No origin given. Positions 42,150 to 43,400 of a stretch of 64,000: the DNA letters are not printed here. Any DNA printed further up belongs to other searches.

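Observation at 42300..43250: Divergent transcarbamylase (OTCase fold) with altered substrate motifs embedded between glycosyltransferases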

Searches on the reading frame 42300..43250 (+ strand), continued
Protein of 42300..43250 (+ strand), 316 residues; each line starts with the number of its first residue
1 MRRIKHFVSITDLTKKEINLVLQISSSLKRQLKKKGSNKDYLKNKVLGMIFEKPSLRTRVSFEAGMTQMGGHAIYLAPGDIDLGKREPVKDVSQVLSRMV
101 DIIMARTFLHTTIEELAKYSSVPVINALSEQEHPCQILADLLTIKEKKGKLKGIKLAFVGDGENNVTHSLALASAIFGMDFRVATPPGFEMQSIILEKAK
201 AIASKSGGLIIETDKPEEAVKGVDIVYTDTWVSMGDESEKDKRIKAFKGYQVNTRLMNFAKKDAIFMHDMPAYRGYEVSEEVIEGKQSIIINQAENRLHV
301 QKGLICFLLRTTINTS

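Call 45: search_protein_families(library=ncbifam, proteins=[L003:10924-11907:+, L003:11945-12883:+, L007:11055-12011:+, L083:10004-10933:+, L008:10001-10933:+, L044:10001-10912:+], max_evalue=1e-20)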
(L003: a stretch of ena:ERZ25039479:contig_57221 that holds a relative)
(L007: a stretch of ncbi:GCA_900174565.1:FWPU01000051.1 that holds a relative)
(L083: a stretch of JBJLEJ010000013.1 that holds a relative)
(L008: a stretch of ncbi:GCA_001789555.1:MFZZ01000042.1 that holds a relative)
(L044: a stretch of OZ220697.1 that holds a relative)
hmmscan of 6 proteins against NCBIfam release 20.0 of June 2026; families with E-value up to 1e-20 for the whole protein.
L003:10924-11907:+ (327 aa): 14 families
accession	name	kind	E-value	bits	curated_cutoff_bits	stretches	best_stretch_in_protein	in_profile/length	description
NF001986.0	PRK00779.1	subfamily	3.7e-76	256.2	306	1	6-324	4-304/307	ornithine carbamoyltransferase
NF003384.0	PRK04523.1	equivalog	2.1e-75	253.9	288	1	8-322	4-331/336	N-acetylornithine carbamoyltransferase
TIGR00658.1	orni_carb_tr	equivalog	1.7e-73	247.5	280.85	1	8-324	1-303/304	ornithine carbamoyltransferase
NF005538.0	PRK07200.1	equivalog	5.8e-67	226.4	453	1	3-313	17-365/396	knotted carbamoyltransferase YgeW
TIGR04384.1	putr_carbamoyl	exception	5.1e-66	223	500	1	9-322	1-305/330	putrescine carbamoyltransferase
TIGR03316.1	ygeW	equivalog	1.1e-62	212.2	500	1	3-314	14-355/391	knotted carbamoyltransferase YgeW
NF011380.0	PRK14805.1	equivalog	7.7e-50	169.7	421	1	9-322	3-298/302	ornithine carbamoyltransferase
NF003286.0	PRK04284.1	subfamily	7.6e-45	153.4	515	1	4-287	3-276/332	ornithine carbamoyltransferase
NF002032.1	PRK00856.1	equivalog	5.8e-40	137.3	263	1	8-323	1-296/297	aspartate carbamoyltransferase catalytic subunit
TIGR00670.1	asp_carb_tr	equivalog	4.9e-36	124.4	236.95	1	8-324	1-303/304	aspartate carbamoyltransferase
NF002470.0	PRK01713.1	equivalog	5.5e-34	118.1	545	1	4-321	4-330/334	ornithine carbamoyltransferase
NF011379.0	PRK14804.1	equivalog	1.9e-31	109.4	373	1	9-320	8-305/311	ornithine carbamoyltransferase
NF009213.0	PRK12562.1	subfamily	6e-31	108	559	1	4-287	3-277/334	ornithine carbamoyltransferase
NF006046.0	PRK08192.1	equivalog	4.4e-26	91.9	512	1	4-325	3-318/339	aspartate carbamoyltransferase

L003:11945-12883:+ (312 aa): 10 families
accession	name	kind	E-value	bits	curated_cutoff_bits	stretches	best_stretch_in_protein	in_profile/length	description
TIGR00670.1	asp_carb_tr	equivalog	7e-104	347.2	236.95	1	10-310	2-303/304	aspartate carbamoyltransferase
NF002032.1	PRK00856.1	equivalog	6.8e-89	298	263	1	10-309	2-296/297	aspartate carbamoyltransferase catalytic subunit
NF006046.0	PRK08192.1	equivalog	2.5e-81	273.6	512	1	5-310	3-317/339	aspartate carbamoyltransferase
NF008853.0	PRK11891.1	equivalog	5.8e-81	272.3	560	1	9-309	89-397/430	aspartate carbamoyltransferase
NF010387.0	PRK13814.1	equivalog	3.9e-42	144.2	660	1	34-312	32-305/310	aspartate carbamoyltransferase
NF001986.0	PRK00779.1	subfamily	1.1e-41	143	306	1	9-311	6-305/307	ornithine carbamoyltransferase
TIGR00658.1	orni_carb_tr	equivalog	7.5e-40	137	280.85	1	10-310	2-303/304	ornithine carbamoyltransferase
NF009916.0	PRK13376.1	equivalog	1.9e-37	129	800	1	3-309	2-332/525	bifunctional aspartate carbamoyltransferase catalytic subunit/aspartate carbamoyltransferase regulatory subunit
NF011380.0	PRK14805.1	equivalog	2.7e-28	98.9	421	1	9-310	2-300/302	ornithine carbamoyltransferase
TIGR04384.1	putr_carbamoyl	exception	1.3e-24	86.9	500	1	11-308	2-305/330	putrescine carbamoyltransferase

L007:11055-12011:+ (318 aa): 11 families
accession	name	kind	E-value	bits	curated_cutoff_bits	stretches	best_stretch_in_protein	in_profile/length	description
TIGR00670.1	asp_carb_tr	equivalog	5.9e-93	311.3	236.95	1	13-316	5-303/304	aspartate carbamoyltransferase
NF002032.1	PRK00856.1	equivalog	1.6e-84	283.6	263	1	12-315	4-296/297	aspartate carbamoyltransferase catalytic subunit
NF008853.0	PRK11891.1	equivalog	3e-68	230.4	560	1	9-316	89-398/430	aspartate carbamoyltransferase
NF006046.0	PRK08192.1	equivalog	1e-66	225.5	512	1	7-315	5-316/339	aspartate carbamoyltransferase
NF010387.0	PRK13814.1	equivalog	1.6e-41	142.2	660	1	34-317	31-304/310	aspartate carbamoyltransferase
NF001986.0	PRK00779.1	subfamily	1.2e-40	139.6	306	1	9-316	6-304/307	ornithine carbamoyltransferase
TIGR00658.1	orni_carb_tr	equivalog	1.3e-38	133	280.85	1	11-316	3-303/304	ornithine carbamoyltransferase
NF009916.0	PRK13376.1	equivalog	3.3e-32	111.7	800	1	51-313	53-330/525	bifunctional aspartate carbamoyltransferase catalytic subunit/aspartate carbamoyltransferase regulatory subunit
TIGR04384.1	putr_carbamoyl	exception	1.6e-27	96.5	500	1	19-312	9-303/330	putrescine carbamoyltransferase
NF003286.0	PRK04284.1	subfamily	2.6e-24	86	515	1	10-290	8-285/332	ornithine carbamoyltransferase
NF011380.0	PRK14805.1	equivalog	7.7e-22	77.7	421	1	11-316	4-300/302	ornithine carbamoyltransferase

L083:10004-10933:+ (310 aa): 13 families
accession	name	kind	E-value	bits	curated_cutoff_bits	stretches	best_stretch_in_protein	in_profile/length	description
NF001986.0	PRK00779.1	subfamily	2.8e-110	368.3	306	1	1-307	5-304/307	ornithine carbamoyltransferase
TIGR00658.1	orni_carb_tr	equivalog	2.8e-106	355.1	280.85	1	2-306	1-302/304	ornithine carbamoyltransferase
NF011380.0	PRK14805.1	equivalog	9.4e-95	317.1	421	1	1-308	1-301/302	ornithine carbamoyltransferase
TIGR04384.1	putr_carbamoyl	exception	4.4e-86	289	500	1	5-306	3-306/330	putrescine carbamoyltransferase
NF003286.0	PRK04284.1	subfamily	2.1e-73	247.3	515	1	2-305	7-328/332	ornithine carbamoyltransferase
NF011379.0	PRK14804.1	equivalog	5.3e-67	226.1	373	1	1-307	6-309/311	ornithine carbamoyltransferase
NF002470.0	PRK01713.1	equivalog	8.1e-60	203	545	1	3-276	9-283/334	ornithine carbamoyltransferase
NF009213.0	PRK12562.1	subfamily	2.7e-52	178.2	559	1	2-270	7-277/334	ornithine carbamoyltransferase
NF003384.0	PRK04523.1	equivalog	5.7e-52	176.8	288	1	1-308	3-334/336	N-acetylornithine carbamoyltransferase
NF002032.1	PRK00856.1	equivalog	6.2e-39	134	263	1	2-305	1-295/297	aspartate carbamoyltransferase catalytic subunit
TIGR00670.1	asp_carb_tr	equivalog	2.5e-36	125.3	236.95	1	2-304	1-300/304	aspartate carbamoyltransferase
NF006046.0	PRK08192.1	equivalog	2.3e-21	76.4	512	1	3-301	8-311/339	aspartate carbamoyltransferase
NF008853.0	PRK11891.1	equivalog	3.6e-21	75.3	560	1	2-306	89-397/430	aspartate carbamoyltransferase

L008:10001-10933:+ (310 aa): 13 families
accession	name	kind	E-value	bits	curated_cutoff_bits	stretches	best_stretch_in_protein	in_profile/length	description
NF001986.0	PRK00779.1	subfamily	7e-123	409.6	306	1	2-309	4-305/307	ornithine carbamoyltransferase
TIGR00658.1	orni_carb_tr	equivalog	2.1e-120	401.5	280.85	1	4-308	1-303/304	ornithine carbamoyltransferase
NF011380.0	PRK14805.1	equivalog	4.6e-104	347.7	421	1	4-309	2-301/302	ornithine carbamoyltransferase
TIGR04384.1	putr_carbamoyl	exception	2.7e-101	339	500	1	5-309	1-308/330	putrescine carbamoyltransferase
NF003286.0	PRK04284.1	subfamily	1.4e-86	290.7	515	1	2-306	5-328/332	ornithine carbamoyltransferase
NF002470.0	PRK01713.1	equivalog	1.8e-65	221.6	545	1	1-306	5-331/334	ornithine carbamoyltransferase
NF011379.0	PRK14804.1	equivalog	5.3e-63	213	373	1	4-309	7-310/311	ornithine carbamoyltransferase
NF009213.0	PRK12562.1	subfamily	3.6e-62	210.7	559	1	4-308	7-332/334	ornithine carbamoyltransferase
TIGR00670.1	asp_carb_tr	equivalog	1.2e-48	165.8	236.95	1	4-308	1-303/304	aspartate carbamoyltransferase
NF003384.0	PRK04523.1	equivalog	1.7e-48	165.4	288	1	2-309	2-334/336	N-acetylornithine carbamoyltransferase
NF002032.1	PRK00856.1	equivalog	4.7e-46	157.3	263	1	4-307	1-296/297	aspartate carbamoyltransferase catalytic subunit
NF006046.0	PRK08192.1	equivalog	3.3e-33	115.3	512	1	4-308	7-317/339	aspartate carbamoyltransferase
NF008853.0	PRK11891.1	equivalog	3.7e-26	91.7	560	1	4-308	89-398/430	aspartate carbamoyltransferase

L044:10001-10912:+ (304 aa): 12 families
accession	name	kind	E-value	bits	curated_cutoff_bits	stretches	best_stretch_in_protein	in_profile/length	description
NF001986.0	PRK00779.1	subfamily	1.9e-114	381.9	306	1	5-304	6-304/307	ornithine carbamoyltransferase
TIGR00658.1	orni_carb_tr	equivalog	3.6e-105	351.5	280.85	1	6-304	2-303/304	ornithine carbamoyltransferase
NF011380.0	PRK14805.1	equivalog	2.1e-93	312.7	421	1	6-304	3-300/302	ornithine carbamoyltransferase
TIGR04384.1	putr_carbamoyl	exception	1.1e-78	264.7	500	1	38-301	36-304/330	putrescine carbamoyltransferase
NF003286.0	PRK04284.1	subfamily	6.8e-66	222.6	515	1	7-272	9-281/332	ornithine carbamoyltransferase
NF011379.0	PRK14804.1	equivalog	3.4e-48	164.4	373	1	2-304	4-309/311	ornithine carbamoyltransferase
NF002470.0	PRK01713.1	equivalog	5.2e-47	160.9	545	1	35-271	41-281/334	ornithine carbamoyltransferase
NF009213.0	PRK12562.1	subfamily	2.1e-46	158.9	559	1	27-273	33-283/334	ornithine carbamoyltransferase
NF003384.0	PRK04523.1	equivalog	7.8e-45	153.4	288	1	4-303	3-332/336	N-acetylornithine carbamoyltransferase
NF002032.1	PRK00856.1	equivalog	4.7e-37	127.8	263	1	6-303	2-296/297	aspartate carbamoyltransferase catalytic subunit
TIGR00670.1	asp_carb_tr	equivalog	1.5e-33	116.3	236.95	1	8-303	4-302/304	aspartate carbamoyltransferase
NF008853.0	PRK11891.1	equivalog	6.8e-22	77.7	560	1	30-303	117-397/430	aspartate carbamoyltransferase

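Call 46: find_encoding_contigs(protein=P0010, flank=10000, max_places=2)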
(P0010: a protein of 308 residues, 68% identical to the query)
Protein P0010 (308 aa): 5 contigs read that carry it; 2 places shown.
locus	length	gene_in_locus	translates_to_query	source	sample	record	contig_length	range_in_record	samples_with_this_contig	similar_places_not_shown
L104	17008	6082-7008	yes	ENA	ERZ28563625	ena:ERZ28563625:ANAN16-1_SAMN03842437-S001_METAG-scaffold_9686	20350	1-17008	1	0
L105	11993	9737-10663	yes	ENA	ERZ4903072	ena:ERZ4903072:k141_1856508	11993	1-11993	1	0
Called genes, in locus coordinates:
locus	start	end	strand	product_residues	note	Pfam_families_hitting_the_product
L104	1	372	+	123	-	?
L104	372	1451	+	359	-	PF13506:Glyco_transf_21, PF13641:Glyco_tranf_2_3, PF00535:Glycos_transf_2, PF10111:Glyco_tranf_2_2, PF13632:Glyco_trans_2_3 (faint)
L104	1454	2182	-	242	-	PF13489:Methyltransf_23, PF08241:Methyltransf_11, PF13649:Methyltransf_25 (weak)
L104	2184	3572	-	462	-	PF00535:Glycos_transf_2, PF10111:Glyco_tranf_2_2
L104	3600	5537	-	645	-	-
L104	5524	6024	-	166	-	PF18915:DUF5667 (weak)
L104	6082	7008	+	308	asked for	PF02729:OTCace_N, PF00185:OTCace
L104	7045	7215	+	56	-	-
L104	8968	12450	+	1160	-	PF11847:GT-C_AftD (weak)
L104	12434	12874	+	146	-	-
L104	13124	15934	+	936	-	-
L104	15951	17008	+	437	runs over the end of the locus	PF01943:Polysacc_synt, PF13440:Polysacc_synt_3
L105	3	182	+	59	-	?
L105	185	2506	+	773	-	-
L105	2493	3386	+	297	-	PF13641:Glyco_tranf_2_3, PF00535:Glycos_transf_2, PF10111:Glyco_tranf_2_2, PF13632:Glyco_trans_2_3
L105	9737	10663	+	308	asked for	PF02729:OTCace_N, PF00185:OTCace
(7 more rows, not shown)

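Call 47: find_encoding_contigs(protein=P0017, flank=10000, max_places=1)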
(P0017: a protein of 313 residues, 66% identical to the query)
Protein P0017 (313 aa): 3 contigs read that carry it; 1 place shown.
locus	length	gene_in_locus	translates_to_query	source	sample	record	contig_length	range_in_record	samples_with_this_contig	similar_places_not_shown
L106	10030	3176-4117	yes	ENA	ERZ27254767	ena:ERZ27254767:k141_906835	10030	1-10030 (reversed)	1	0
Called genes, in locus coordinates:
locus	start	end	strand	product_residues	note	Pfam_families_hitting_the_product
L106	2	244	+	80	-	?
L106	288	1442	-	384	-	PF07995:GSDH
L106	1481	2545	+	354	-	PF00561:Abhydrolase_1 (weak), PF12146:Hydrolase_4, PF12697:Abhydrolase_6, PF00326:Peptidase_S9, PF01738:DLH (faint), PF08840:BAAT_C (weak)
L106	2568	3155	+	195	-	PF01464:SLT (weak)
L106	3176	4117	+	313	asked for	PF02729:OTCace_N, PF00185:OTCace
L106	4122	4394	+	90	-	PF14242:DUF4342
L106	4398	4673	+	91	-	-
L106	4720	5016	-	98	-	-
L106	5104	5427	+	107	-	PF18924:DUF5674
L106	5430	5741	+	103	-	-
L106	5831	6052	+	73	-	PF14076:DUF4258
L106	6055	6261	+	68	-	PF10049:DUF2283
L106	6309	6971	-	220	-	-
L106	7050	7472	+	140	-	PF00293:NUDIX, PF14815:NUDIX_4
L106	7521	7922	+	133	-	PF01243:PNPOx_N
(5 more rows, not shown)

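Call 48: find_encoding_contigs(protein=P0008, flank=10000, max_places=2)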
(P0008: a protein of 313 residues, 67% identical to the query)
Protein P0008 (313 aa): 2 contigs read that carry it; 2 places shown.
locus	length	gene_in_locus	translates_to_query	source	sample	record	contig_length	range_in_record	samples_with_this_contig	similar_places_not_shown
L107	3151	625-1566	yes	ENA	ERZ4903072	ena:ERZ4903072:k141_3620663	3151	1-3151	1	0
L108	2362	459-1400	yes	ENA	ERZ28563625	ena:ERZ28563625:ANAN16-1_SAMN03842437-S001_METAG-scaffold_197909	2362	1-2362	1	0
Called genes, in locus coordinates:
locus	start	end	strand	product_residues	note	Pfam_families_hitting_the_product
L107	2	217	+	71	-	?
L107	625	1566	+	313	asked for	PF02729:OTCace_N, PF00185:OTCace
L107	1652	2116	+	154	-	PF12900:Pyridox_ox_2 (weak), PF01243:PNPOx_N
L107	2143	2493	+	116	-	PF02311:AraC_binding (weak), PF07883:Cupin_2 (weak)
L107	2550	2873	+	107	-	PF18924:DUF5674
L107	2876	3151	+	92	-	?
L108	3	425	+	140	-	?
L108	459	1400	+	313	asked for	PF02729:OTCace_N, PF00185:OTCace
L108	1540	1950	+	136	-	PF01243:PNPOx_N (weak), PF12900:Pyridox_ox_2 (weak)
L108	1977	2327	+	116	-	PF02311:AraC_binding (weak), PF07883:Cupin_2 (weak)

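Call 61: predict_structure(alignment_id=A1)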
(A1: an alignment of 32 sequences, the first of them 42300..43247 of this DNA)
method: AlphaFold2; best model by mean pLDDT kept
length: 316 residues; sequences in the alignment: 32
mean_pLDDT: 94.8   pTM: 0.93
mean pLDDT of the five models: 94.8, 94.1, 94.1, 93.2, 93.2
residues with pLDDT >= 90: 275; 70-90: 38; 50-70: 2; < 50: 1
segments of 3 or more residues with pLDDT < 50: none
pLDDT, mean of each block of 10 residues (from residue 1): 87 98 98 95 97 88 97 90 89 97 95 97 96 96 98 98 96 99 97 97 97 98 97 82 93 98 96 93 96 96 98 81
secondary structure, 60 per line:
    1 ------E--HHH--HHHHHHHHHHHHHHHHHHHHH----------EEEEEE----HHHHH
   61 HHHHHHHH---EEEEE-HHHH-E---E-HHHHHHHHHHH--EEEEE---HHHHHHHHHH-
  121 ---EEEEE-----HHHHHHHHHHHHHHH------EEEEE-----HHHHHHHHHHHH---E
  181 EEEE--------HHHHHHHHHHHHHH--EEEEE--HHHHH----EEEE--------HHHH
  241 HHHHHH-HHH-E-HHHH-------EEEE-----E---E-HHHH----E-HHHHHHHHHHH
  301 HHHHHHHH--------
elements in order: H15-35 E46-51 H56-68 E72-76 H78-81 H89-99 E102-106 H110-119 E124-128 H134-148 E155-159 H165-176 E180-184 H193-206 E209-213 H216-220 E225-228 H237-246 H254-257 E265-268 H280-283 H290-308

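Call 63: fold_search(model_id=the predicted structure, library=pdb)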
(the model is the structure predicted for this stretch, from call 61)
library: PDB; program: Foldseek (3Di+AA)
matches with E <= 10: 1899; with E <= 0.001: 410
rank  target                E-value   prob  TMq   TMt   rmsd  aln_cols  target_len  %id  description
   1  1a1s                  2.5e-36  1.00  0.93  0.94   1.8       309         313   46  ORNITHINE CARBAMOYLTRANSFERASE FROM PYROCOCCUS FURIOSUS (released 1998-06-17)
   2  7nnv_A                3.3e-35  1.00  0.92  0.94   2.0       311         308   41  Crystal structure of Mycobacterium tuberculosis ArgF in complex with carbamoyl phosphate. (released 2021-06-30)
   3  8qeu_A                1.2e-34  1.00  0.93  0.97   1.3       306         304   47  Crystal structure of ornithine transcarbamylase from Arabidopsis thaliana (AtOTC) in complex with ornithine (released 2023-12-06)
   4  4oh7_A                1.3e-34  1.00  0.91  0.95   1.9       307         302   46  Crystal structure of Ornithine carbamoyltransferase from Brucella melitensis (released 2014-02-26)
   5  7nnv_D                2.1e-34  1.00  0.90  0.95   1.8       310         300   40  Crystal structure of Mycobacterium tuberculosis ArgF in complex with carbamoyl phosphate. (released 2021-06-30)
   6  7np0_A                3.0e-34  1.00  0.92  0.95   1.9       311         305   41  Crystal structure of Mycobacterium tuberculosis ArgF in complex with (4-nitrophenyl)boronic acid. (released 2021-06-30)
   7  4nf2_A                3.5e-34  1.00  0.91  0.94   2.3       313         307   46  Crystal structure of anabolic ornithine carbamoyltransferase from Bacillus anthracis in complex with carbamoyl phospha (released 2013-11-13)
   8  7nnv_E                4.6e-34  1.00  0.91  0.96   1.8       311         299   40  Crystal structure of Mycobacterium tuberculosis ArgF in complex with carbamoyl phosphate. (released 2021-06-30)
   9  7nov_D                6.5e-34  1.00  0.90  0.95   1.8       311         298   40  Crystal structure of Mycobacterium tuberculosis ArgF in complex with (4-methyl-3-nitrophenyl)boronic acid. (released 2021-06-30)
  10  7nny_B                6.9e-34  1.00  0.90  0.96   1.8       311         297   40  Crystal structure of Mycobacterium tuberculosis ArgF in complex with naphthalen-1-ol. (released 2021-06-30)
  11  7nnv_F                8.6e-34  1.00  0.91  0.95   2.2       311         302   41  Crystal structure of Mycobacterium tuberculosis ArgF in complex with carbamoyl phosphate. (released 2021-06-30)
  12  7nov_E                9.6e-34  1.00  0.91  0.95   1.9       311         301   40  Crystal structure of Mycobacterium tuberculosis ArgF in complex with (4-methyl-3-nitrophenyl)boronic acid. (released 2021-06-30)
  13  7nnf_E                1.1e-33  1.00  0.91  0.95   2.1       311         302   41  Crystal structure of Mycobacterium tuberculosis ArgF in apo form. (released 2021-06-30)
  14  4oh7_B                1.1e-33  1.00  0.90  0.95   1.8       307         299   46  Crystal structure of Ornithine carbamoyltransferase from Brucella melitensis (released 2014-02-26)
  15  4a8p_B                1.1e-33  1.00  0.94  0.88   1.5       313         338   42  Crystal structure of putrescine transcarbamylase from Enterococcus faecalis with N5-(phosphonoacetyl)-L-ornithine (released 2012-02-15)
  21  2ef0                  1.8e-33  1.00  0.85  0.94   2.0       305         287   41  Crystal structure of ornithine carbamoyltransferase from thermus thermophilus (released 2007-04-13)
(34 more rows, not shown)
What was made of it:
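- On Ornithine carbamoyltransferase: AF2 pLDDT 94.8 and TM 0.93 to 1a1s and 8qeu (calls 61, 63).
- The AF2 model has pLDDT 94.8 and TM 0.93 to 1a1s and to ornithine-bound 8qeu (calls 61, 63).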
